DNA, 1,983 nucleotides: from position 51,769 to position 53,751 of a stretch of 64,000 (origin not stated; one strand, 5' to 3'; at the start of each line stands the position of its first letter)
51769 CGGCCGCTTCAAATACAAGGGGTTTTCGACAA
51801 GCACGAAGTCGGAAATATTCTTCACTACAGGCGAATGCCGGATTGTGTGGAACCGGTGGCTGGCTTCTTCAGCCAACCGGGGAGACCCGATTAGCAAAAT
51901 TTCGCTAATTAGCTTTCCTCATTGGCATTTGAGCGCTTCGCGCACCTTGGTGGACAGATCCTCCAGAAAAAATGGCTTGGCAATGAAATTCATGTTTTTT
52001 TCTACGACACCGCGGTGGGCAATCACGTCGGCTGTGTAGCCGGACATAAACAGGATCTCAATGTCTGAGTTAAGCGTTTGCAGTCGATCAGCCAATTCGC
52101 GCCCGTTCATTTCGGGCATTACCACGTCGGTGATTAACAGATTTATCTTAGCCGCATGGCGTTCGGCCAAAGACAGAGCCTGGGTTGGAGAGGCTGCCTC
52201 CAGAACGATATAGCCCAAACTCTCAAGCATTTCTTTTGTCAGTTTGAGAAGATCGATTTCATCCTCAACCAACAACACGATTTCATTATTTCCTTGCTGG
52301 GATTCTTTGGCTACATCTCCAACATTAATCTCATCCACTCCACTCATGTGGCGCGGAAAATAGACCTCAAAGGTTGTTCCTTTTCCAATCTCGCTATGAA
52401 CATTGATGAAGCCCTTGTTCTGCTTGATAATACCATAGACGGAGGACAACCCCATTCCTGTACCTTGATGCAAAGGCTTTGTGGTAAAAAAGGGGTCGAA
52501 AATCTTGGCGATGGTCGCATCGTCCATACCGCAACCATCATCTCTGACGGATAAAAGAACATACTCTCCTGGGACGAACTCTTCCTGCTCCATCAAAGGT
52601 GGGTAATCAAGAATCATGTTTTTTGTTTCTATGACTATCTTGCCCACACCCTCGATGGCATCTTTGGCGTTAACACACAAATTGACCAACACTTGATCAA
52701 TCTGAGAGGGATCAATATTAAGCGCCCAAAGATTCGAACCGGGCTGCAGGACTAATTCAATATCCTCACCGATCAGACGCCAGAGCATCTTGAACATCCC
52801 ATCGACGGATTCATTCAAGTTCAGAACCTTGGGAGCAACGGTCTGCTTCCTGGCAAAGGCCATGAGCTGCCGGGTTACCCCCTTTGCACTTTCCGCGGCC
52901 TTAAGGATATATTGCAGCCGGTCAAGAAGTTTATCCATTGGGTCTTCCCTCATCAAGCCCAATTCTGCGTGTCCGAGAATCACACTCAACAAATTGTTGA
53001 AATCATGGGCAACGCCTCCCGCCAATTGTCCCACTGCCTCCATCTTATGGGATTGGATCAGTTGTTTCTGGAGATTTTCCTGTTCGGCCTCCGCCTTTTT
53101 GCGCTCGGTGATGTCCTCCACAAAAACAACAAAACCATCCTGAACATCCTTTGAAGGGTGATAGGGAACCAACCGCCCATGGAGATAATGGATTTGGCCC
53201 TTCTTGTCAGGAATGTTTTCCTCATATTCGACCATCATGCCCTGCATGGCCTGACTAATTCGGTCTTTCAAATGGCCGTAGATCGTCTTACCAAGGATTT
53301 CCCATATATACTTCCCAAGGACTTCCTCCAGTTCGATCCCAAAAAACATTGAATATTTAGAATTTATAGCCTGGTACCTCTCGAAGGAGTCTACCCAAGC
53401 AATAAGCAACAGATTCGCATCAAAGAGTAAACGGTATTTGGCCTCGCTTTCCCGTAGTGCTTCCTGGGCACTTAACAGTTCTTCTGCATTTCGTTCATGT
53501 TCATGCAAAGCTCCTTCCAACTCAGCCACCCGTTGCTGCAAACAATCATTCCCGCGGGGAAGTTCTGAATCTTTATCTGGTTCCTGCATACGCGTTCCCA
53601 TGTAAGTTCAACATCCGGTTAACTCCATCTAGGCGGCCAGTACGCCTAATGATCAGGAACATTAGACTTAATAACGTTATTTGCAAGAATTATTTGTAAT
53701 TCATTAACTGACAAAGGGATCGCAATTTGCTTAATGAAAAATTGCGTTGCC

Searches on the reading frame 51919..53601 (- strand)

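Call 53: search_protein_families(library=pfam, proteins=[window:51919-53601:-], max_evalue=0.0001)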
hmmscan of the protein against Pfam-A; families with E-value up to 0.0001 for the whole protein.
window:51919-53601:- (560 aa): 5 families
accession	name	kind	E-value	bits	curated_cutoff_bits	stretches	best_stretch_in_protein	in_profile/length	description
PF00072.30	Response_reg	-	2.2e-20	73.3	30.2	1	442-553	1-110/111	Response regulator receiver domain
PF02518.31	HATPase_c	-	2.8e-18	66.8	26.4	1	297-417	2-109/111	Histidine kinase-, DNA gyrase B-, and HSP90-like ATPase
PF08448.16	PAS_4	-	2.3e-09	37.9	23.1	1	66-168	7-109/110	PAS fold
PF00512.31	HisKA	-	8.8e-08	32.5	26.9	1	191-253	3-64/66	His Kinase A (phospho-acceptor) domain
PF13426.13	PAS_9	-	9.5e-05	23.1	27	0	79-166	16-103/103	PAS domain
